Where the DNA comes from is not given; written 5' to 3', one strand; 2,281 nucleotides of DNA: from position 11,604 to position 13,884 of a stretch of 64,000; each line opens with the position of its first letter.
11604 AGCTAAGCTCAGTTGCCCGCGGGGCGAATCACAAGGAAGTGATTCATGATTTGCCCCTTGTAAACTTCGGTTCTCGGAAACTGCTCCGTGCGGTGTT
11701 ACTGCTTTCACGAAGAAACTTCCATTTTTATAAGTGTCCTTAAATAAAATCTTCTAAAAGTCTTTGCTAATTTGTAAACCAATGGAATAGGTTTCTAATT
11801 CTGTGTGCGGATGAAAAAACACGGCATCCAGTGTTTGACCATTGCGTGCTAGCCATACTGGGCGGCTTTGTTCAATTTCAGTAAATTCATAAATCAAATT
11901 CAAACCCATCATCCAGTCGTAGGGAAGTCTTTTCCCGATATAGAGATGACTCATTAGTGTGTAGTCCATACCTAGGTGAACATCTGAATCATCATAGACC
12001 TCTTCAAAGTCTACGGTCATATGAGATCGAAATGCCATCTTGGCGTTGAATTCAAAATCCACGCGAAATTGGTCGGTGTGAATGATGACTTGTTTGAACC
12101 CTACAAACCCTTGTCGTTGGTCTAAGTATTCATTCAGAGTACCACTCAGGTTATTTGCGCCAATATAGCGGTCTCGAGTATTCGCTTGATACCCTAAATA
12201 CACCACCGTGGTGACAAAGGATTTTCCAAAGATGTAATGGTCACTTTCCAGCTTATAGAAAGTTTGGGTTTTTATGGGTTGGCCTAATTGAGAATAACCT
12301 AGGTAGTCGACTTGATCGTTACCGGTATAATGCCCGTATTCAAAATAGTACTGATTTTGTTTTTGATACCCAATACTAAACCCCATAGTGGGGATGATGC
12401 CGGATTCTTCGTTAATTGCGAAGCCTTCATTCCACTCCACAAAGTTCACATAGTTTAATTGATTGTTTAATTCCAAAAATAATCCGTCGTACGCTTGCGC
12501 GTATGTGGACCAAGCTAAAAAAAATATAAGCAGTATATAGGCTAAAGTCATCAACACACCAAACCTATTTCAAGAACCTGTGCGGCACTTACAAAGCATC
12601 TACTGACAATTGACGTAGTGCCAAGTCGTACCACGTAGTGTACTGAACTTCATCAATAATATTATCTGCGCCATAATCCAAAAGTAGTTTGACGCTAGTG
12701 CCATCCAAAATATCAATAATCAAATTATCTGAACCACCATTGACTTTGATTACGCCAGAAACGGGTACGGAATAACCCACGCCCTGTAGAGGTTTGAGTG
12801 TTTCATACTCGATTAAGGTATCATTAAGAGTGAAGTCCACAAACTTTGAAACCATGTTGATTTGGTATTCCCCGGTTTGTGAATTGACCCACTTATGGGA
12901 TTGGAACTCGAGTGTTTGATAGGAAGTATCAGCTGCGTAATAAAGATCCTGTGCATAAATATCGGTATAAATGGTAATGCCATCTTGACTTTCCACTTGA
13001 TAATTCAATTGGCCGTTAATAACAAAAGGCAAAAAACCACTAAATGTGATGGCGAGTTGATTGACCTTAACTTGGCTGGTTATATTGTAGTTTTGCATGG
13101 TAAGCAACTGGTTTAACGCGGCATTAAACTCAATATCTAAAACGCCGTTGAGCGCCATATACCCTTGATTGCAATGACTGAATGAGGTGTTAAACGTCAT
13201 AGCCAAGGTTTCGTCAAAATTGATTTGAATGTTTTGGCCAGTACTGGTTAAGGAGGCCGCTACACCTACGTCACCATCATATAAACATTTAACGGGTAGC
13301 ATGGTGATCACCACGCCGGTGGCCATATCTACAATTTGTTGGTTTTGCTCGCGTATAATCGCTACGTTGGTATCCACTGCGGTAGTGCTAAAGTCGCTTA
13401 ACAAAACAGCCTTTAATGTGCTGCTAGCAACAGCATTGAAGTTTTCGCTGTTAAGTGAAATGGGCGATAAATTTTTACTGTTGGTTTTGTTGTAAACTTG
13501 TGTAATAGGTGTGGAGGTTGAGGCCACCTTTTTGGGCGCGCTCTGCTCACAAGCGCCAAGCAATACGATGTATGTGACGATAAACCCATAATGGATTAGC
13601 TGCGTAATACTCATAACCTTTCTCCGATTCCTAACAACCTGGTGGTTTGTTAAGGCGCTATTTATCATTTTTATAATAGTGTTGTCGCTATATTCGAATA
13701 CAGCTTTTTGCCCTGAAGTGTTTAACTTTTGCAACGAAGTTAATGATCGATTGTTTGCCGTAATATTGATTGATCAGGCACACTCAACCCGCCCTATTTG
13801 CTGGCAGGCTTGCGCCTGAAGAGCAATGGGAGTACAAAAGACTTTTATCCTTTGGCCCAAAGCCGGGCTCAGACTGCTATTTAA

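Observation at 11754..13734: AT-rich lipoprotein plus outer-membrane beta-barrel gene pair inserted between parB and the atp operon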

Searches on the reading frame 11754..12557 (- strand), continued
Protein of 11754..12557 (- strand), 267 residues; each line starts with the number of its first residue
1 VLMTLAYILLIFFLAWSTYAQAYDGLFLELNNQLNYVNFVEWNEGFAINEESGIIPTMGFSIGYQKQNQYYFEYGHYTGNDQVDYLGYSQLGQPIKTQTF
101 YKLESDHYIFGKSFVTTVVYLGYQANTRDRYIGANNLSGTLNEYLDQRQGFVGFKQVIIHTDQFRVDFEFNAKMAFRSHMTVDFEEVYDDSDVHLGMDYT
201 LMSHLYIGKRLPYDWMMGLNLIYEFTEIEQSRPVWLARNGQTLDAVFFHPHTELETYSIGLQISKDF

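Call 57: find_encoding_contigs(protein=P0020, flank=8000, max_places=2)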
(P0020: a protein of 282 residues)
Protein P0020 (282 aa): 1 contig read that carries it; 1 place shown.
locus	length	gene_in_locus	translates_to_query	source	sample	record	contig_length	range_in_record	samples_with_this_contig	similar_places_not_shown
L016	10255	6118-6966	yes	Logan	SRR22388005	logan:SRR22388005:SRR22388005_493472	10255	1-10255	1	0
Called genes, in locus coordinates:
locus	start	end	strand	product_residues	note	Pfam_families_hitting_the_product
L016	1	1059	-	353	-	?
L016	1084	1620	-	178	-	PF00213:OSCP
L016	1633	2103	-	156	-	-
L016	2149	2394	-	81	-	PF00137:ATP-synt_C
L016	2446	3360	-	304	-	PF00119:ATP-synt_A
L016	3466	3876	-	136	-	PF03899:ATP-synt_I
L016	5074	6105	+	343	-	-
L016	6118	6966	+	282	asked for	-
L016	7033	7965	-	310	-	PF02195:ParB_N, PF17762:HTH_ParB, PF23552:ParB_C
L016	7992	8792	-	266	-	PF00142:Fer4_NifH (weak), PF01656:CbiA, PF02374:ArsA_ATPase (weak), PF06564:CBP_BcsQ, PF09140:MipZ, PF10609:ParA, PF13614:AAA_31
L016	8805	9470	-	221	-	PF02527:GidB, PF13847:Methyltransf_31 (weak)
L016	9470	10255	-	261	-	?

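Call 58: list_cluster_members(proteins=[P0028, P0031, P0036, P0037, P0044, P0047, P0056, P0066, P0071, P0087])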
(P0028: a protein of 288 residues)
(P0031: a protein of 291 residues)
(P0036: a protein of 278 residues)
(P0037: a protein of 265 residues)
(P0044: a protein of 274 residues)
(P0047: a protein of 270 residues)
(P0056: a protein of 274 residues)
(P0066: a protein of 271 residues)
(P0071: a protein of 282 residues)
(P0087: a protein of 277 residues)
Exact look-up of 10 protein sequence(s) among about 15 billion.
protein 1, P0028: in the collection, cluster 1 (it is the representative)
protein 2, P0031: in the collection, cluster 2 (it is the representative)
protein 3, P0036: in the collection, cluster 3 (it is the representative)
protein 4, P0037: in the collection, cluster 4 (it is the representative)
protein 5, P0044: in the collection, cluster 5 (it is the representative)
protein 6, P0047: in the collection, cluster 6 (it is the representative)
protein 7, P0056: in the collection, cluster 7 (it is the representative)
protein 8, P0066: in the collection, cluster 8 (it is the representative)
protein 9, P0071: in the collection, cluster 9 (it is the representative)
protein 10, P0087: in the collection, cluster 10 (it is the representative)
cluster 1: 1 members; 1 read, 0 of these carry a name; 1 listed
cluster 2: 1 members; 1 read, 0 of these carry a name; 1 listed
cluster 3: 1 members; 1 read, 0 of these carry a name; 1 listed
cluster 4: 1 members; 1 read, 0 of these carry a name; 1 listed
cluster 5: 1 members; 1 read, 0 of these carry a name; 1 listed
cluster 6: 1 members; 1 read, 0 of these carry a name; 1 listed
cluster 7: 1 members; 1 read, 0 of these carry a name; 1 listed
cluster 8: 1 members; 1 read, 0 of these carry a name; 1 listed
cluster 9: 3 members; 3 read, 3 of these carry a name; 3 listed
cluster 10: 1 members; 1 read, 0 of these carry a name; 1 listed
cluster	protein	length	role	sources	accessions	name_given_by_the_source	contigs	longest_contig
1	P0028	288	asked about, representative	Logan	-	-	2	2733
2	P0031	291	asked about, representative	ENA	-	-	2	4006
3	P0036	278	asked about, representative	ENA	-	-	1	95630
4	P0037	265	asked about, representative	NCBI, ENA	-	-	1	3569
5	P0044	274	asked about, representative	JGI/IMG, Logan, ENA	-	-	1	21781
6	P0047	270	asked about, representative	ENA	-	-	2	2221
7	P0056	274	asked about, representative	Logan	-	-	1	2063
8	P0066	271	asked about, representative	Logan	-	-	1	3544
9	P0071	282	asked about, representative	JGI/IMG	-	hypothetical protein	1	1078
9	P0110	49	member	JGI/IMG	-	hypothetical protein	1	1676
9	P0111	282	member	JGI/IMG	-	hypothetical protein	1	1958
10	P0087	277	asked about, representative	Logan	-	-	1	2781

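Call 59: find_encoding_contigs(protein=P0036, flank=8000, max_places=2)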
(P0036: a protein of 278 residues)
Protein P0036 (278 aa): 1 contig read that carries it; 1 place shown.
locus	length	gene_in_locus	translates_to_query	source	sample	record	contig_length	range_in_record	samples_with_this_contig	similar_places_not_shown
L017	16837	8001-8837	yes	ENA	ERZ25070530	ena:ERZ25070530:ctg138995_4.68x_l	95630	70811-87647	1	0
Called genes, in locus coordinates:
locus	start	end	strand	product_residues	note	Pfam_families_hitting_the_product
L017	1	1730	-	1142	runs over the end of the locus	PF01339:CheB_methylest, PF03705:CheR_N, PF01739:CheR, PF13596:PAS_10, PF00989:PAS, PF08448:PAS_4, PF13426:PAS_9, PF01590:GAF, +3 more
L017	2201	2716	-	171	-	PF01740:STAS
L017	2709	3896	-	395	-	PF00072:Response_reg, PF07228:SpoIIE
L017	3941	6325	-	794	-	PF00989:PAS, PF13426:PAS_9, PF08448:PAS_4, PF00989:PAS, PF13426:PAS_9, PF08447:PAS_3, PF00989:PAS, PF08448:PAS_4, +10 more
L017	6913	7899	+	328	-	-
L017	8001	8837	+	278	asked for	PF13505:OMP_b-brl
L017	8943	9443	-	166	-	PF09723:Zn_ribbon_8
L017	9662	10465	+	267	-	PF00459:Inositol_P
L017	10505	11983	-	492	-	PF00004:AAA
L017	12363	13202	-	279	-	PF07549:Sec_GG, PF02355:SecD_SecF_C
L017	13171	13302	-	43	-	-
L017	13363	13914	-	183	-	PF02355:SecD_SecF_C, PF03176:MMPL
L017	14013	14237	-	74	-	PF22599:SecDF_P1_head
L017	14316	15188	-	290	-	PF13721:SecD-TM1, PF07549:Sec_GG (weak), PF21760:SecD_1st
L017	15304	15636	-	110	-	PF02699:YajC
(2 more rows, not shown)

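Call 65: search_solved_structures(query=A5, max_evalue=10, show_alignments=1)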
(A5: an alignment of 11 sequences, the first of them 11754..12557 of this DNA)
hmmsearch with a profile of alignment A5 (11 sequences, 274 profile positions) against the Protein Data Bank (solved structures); distinct sequences matched with E-value up to 10: 3.
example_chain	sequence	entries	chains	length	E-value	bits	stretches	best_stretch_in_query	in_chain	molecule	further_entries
6jsa_A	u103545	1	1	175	0.079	15.4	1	231-271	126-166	Hypothetical membrane protein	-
6jsc_A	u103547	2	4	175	0.079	15.4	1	231-271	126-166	Hypothetical membrane protein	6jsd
2mo5_A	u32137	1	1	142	0.21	14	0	93-133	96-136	Fatty acid-binding protein, intestinal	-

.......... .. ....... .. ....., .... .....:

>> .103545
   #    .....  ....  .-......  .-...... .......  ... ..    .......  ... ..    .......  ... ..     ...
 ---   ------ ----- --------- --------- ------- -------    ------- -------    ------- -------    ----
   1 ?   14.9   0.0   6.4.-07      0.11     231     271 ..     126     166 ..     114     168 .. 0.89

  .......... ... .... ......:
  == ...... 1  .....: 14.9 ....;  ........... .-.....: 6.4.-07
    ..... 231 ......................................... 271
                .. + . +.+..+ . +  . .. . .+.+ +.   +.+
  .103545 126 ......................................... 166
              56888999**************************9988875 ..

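Call 68: fold_search(model_id=the predicted structure, library=pdb)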
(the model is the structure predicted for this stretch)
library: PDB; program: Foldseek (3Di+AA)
matches with E <= 10: 839; with E <= 0.001: 76
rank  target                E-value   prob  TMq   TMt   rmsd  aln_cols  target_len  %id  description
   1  1k24                  6.1e-10  1.00  0.63  0.67   6.3       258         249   11  Crystal Structure of the OpcA Outer Membrane Adhesin/Invasin from Neisseria meningitidis (released 2002-03-27)
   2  9nh1_B                4.1e-08  1.00  0.57  0.57   6.0       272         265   10  In situ cryo-EM structure of porin I of the Legionella Dot/Icm T4SS machine (released 2025-09-17)
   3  9nh1_A                4.7e-08  1.00  0.57  0.58   6.5       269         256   10  In situ cryo-EM structure of porin I of the Legionella Dot/Icm T4SS machine (released 2025-09-17)
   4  2vdf                  5.0e-08  1.00  0.59  0.69   5.6       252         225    9  Structure of the OpcA adhesion from Neisseria meningitidis determined by crystallization from the cubic mesophase (released 2007-10-23)
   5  9nh1_C                8.0e-08  1.00  0.58  0.59   6.2       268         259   10  In situ cryo-EM structure of porin I of the Legionella Dot/Icm T4SS machine (released 2025-09-17)
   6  6z38                  1.0e-07  1.00  0.35  0.25  16.1       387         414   10  TodX deltaS2S3 mutant monoaromatic hydrocarbon channel (released 2020-11-04)
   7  2r4p_A                2.1e-07  1.00  0.30  0.23  13.6       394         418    9  Crystal structure of the long-chain fatty acid transporter FadL mutant G212E (released 2008-09-16)
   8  1t16_A                7.2e-07  1.00  0.35  0.26  14.5       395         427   10  Crystal structure of the bacterial fatty acid transporter FadL from Escherichia coli (released 2004-06-15)
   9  2r89_A                7.6e-07  1.00  0.28  0.23  18.6       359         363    7  Crystal structure of the long-chain fatty acid transporter FadL mutant delta N3 (released 2008-09-23)
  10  3pgr                  9.6e-07  1.00  0.31  0.24  17.2       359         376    9  Asp348Arg mutant of EcFadL (released 2011-05-25)
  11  3pf1_A                1.3e-06  1.00  0.33  0.25  13.8       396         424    9  E. coli FadL Asp348Ala mutant (released 2011-05-25)
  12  3pgs_A                1.5e-06  1.00  0.34  0.25  15.7       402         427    8  Phe3Gly mutant of EcFadL (released 2011-05-25)
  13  2r4n_A                1.7e-06  1.00  0.36  0.26  11.3       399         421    9  Crystal structure of the long-chain fatty acid transporter FadL mutant N33A (released 2008-09-16)
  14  3pgs_B                1.7e-06  1.00  0.35  0.26  15.3       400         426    9  Phe3Gly mutant of EcFadL (released 2011-05-25)
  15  2x4m_C                2.0e-06  1.00  0.64  0.59   6.1       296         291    8  Yersinia Pestis Plasminogen Activator Pla (released 2010-07-28)
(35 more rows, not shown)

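Call 81: search_protein_families(library=padloc, proteins=[window:11754-12557:-], max_evalue=0.1)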
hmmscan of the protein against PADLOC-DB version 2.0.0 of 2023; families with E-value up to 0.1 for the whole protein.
window:11754-12557:- (267 aa): 0 families

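Call 82: search_protein_families(library=phrogs, proteins=[window:11754-12557:-], max_evalue=0.1)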
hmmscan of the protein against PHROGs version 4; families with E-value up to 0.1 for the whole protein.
window:11754-12557:- (267 aa): 1 family
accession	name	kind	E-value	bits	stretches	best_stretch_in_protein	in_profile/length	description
phrog_15633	-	unknown function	0.066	14.2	0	161-195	8-42/65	-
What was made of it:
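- On Horizontally acquired genomic island: No PHROG or PADLOC hit (calls 81, 82).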

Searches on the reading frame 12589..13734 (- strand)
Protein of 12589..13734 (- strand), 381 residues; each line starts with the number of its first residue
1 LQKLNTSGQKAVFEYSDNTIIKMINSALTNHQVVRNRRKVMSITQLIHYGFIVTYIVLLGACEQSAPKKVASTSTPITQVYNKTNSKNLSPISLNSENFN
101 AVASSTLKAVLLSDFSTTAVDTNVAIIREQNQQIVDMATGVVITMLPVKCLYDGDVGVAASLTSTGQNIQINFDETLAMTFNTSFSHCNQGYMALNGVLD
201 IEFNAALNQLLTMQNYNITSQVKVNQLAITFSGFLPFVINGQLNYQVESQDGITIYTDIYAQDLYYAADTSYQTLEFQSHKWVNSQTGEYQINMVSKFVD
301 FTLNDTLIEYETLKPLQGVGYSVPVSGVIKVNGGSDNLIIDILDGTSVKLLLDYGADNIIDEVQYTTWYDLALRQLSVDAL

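Call 3: search_protein_families(library=pfam, proteins=[window:12589-13734:-], max_evalue=1)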
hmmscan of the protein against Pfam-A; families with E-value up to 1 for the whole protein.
window:12589-13734:- (381 aa): 0 families

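Call 4: search_protein_families(library=ncbifam, proteins=[window:12589-13734:-], max_evalue=1)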
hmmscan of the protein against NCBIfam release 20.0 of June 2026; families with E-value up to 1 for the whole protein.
window:12589-13734:- (381 aa): 0 families

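Call 7: find_homologous_proteins(query=window:12592-13614:-, max_evalue=0.001)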
Query seq(341 aa) (341 aa): 3 proteins with E <= 0.001 among 2089 candidates.
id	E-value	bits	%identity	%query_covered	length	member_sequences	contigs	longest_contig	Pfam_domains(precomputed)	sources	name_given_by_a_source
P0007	3.6e-216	734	100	100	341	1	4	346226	-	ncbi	-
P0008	3.2e-91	324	47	94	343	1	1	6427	-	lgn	-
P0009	1.0e-86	309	47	94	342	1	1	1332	-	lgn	-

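Call 8: find_encoding_contigs(protein=P0007, flank=10000, max_places=4)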
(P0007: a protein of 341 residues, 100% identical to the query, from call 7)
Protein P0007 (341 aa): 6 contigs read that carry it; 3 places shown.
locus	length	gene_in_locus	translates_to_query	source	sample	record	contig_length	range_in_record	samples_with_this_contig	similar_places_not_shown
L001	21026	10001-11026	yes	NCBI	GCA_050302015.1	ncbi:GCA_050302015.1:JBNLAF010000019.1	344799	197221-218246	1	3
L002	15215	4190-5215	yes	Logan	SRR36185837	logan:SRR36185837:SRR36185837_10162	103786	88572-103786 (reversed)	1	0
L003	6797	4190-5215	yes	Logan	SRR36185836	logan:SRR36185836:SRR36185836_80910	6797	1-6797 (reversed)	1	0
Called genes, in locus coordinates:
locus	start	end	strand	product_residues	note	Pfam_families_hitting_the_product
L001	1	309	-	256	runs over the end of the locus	PF08220:HTH_DeoR, PF08279:HTH_11 (weak), PF08280:HTH_Mga (weak), PF00455:DeoRC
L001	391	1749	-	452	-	PF00483:NTP_transferase, PF01128:IspD, PF12804:NTP_transf_3, PF00132:Hexapep (weak), PF25084:LbH_EIF2B, PF25087:GMPPB_C, PF25084:LbH_EIF2B, PF00132:Hexapep (weak), +4 more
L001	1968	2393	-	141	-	PF02823:ATP-synt_DE_N, PF00401:ATP-synt_DE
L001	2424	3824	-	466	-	PF02874:ATP-synt_ab_N, PF00006:ATP-synt_ab, PF22919:ATP-synt_VA_C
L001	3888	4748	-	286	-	PF00231:ATP-synt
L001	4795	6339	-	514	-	PF02874:ATP-synt_ab_N, PF00006:ATP-synt_ab, PF00306:ATP-synt_ab_C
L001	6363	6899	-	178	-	PF00213:OSCP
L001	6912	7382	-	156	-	-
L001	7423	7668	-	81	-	PF00137:ATP-synt_C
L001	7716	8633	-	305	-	PF00119:ATP-synt_A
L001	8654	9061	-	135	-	PF03899:ATP-synt_I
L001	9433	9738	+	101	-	-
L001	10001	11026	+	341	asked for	-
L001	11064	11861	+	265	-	-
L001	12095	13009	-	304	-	PF02195:ParB_N, PF17762:HTH_ParB, PF23552:ParB_C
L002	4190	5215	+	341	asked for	-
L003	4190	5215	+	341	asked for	-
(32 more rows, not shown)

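Call 23: find_homologous_proteins(query=A2, max_evalue=0.01)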
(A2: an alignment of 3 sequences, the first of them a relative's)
Query A2 (3 sequences) (341 aa, profile of the alignment): 7 proteins with E <= 0.01 among 8000 candidates.
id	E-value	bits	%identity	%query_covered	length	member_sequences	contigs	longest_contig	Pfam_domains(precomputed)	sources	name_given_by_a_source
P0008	1.0e-190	651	47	94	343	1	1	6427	-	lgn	-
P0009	7.5e-189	645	47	94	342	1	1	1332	-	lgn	-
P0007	4.9e-177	606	100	100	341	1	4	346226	-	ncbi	-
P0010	6.9e-169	579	46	97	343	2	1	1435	-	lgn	-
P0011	1.1e-151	523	44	98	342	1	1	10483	-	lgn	-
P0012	1.5e-137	476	42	98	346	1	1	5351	-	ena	-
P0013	2.1e-135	469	48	87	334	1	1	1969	-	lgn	-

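Call 30: predict_structure(alignment_id=A2)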
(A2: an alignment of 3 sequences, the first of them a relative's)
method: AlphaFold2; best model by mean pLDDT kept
length: 341 residues; sequences in the alignment: 3
mean_pLDDT: 33.7   pTM: 0.23
mean pLDDT of the five models: 33.7, 30.0, 29.8, 29.2, 27.6
residues with pLDDT >= 90: 0; 70-90: 0; 50-70: 36; < 50: 305
segments of 3 or more residues with pLDDT < 50: 1-286, 290-293, 329-341
pLDDT, mean of each block of 10 residues (from residue 1): 35 30 26 25 25 33 38 33 31 32 30 31 31 29 31 31 32 32 31 28 33 35 28 23 24 24 29 34 44 53 58 57 57 35 25
secondary structure, 60 per line:
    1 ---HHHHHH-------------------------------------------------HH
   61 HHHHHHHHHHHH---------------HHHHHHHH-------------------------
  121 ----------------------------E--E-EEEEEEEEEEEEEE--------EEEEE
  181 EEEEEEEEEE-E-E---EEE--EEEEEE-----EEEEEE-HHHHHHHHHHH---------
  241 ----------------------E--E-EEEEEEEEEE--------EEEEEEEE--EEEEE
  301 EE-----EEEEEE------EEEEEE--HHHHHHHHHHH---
elements in order: H4-9 H59-72 H88-95 E154-167 E176-190 E198-200 E203-208 E214-219 H221-231 E268-277 E286-293 E296-302 E308-313 E320-325 H328-338
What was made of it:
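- The lipoprotein structure prediction failed (pLDDT 33.7, call 30), and no complex prediction could be run.
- Tried and rejected: AF2 of the lipoprotein with a 3-sequence alignment failed (pLDDT 33.7, call 30), so I ran no fold search on it.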

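Call 37: search_solved_structures(query=A3, max_evalue=10)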
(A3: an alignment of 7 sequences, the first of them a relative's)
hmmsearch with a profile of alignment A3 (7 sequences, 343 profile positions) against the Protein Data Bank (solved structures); distinct sequences matched with E-value up to 10: 0.

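Call 62: search_protein_families(library=pfam, alignment_id=A6, max_evalue=1)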
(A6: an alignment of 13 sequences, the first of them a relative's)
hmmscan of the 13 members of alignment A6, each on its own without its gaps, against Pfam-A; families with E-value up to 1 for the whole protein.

A. member 1, P0007 (341 aa): 0 families

B. families by the number of members that match (of 13 scanned): 11 families
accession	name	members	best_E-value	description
PF18906.5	Phage_tube_2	1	0.015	Phage tail tube protein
PF20036.5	Gp13-like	1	0.03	Major capsid protein 13-like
PF20372.3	DUF6667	1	0.032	Family of unknown function (DUF6667)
PF09134.16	Invasin_D3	1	0.07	Invasin, domain 3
PF10988.14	DUF2807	1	0.076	Putative auto-transporter adhesin, head GIN domain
PF22457.1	PpPFK_gamma-like_C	1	0.093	ATP-dependent 6-phosphofructokinase subunit gamma, C-terminal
PF08139.17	LPAM_1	1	0.094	Prokaryotic membrane lipoprotein lipid attachment site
PF14699.12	hGDE_N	1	0.094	N-terminal domain from the human glycogen debranching enzyme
PF14262.12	Cthe_2159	1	0.13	Carbohydrate-binding domain-containing protein Cthe_2159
PF22596.2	Scabin-like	1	0.14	Scabin-like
PF00630.25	Filamin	1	0.19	Filamin/ABP280 repeat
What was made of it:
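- On Bacterial lipoprotein (Lgt/LspA substrate): One homologue gives a weak LPAM_1 hit (call 62).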

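Call 63: search_solved_structures(query=A6, max_evalue=10)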
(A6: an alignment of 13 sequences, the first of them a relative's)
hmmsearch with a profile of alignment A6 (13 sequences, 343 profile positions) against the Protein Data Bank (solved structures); distinct sequences matched with E-value up to 10: 1.
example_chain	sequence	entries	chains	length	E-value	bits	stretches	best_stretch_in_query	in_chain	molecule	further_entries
1hlc_A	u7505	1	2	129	2.3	10.4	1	115-162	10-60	HUMAN LECTIN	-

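Call 73: find_related_loci(query=A7, collection=metagenome_contigs, flank=4000)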
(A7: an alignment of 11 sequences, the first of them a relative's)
Query A7 (341 aa) in metagenome_contigs; peptide patterns used: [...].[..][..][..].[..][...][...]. (x = any residue, [..] = any of these).
600 stretches matched a pattern (row limit reached: there are more); 3 encode a relative of the query (tblastn E <= 1e-3); 3 distinct loci.
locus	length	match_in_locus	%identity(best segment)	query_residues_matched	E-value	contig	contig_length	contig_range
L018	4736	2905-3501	23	141-331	4e-7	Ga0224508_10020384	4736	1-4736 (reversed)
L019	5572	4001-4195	35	267-331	5e-6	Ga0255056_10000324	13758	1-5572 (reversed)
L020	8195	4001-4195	35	267-331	5e-6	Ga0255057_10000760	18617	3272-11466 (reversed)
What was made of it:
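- Tried and rejected: The accepted scan (call 73) brought only three distant lipoprotein loci.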

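Call 81: search_protein_families(library=padloc, proteins=[window:12589-13614:-], max_evalue=0.1)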
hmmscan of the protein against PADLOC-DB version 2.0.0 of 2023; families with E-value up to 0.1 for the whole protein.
window:12589-13614:- (341 aa): 0 families

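Call 82: search_protein_families(library=phrogs, proteins=[window:12589-13614:-], max_evalue=0.1)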
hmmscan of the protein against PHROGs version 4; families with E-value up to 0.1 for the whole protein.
window:12589-13614:- (341 aa): 0 families
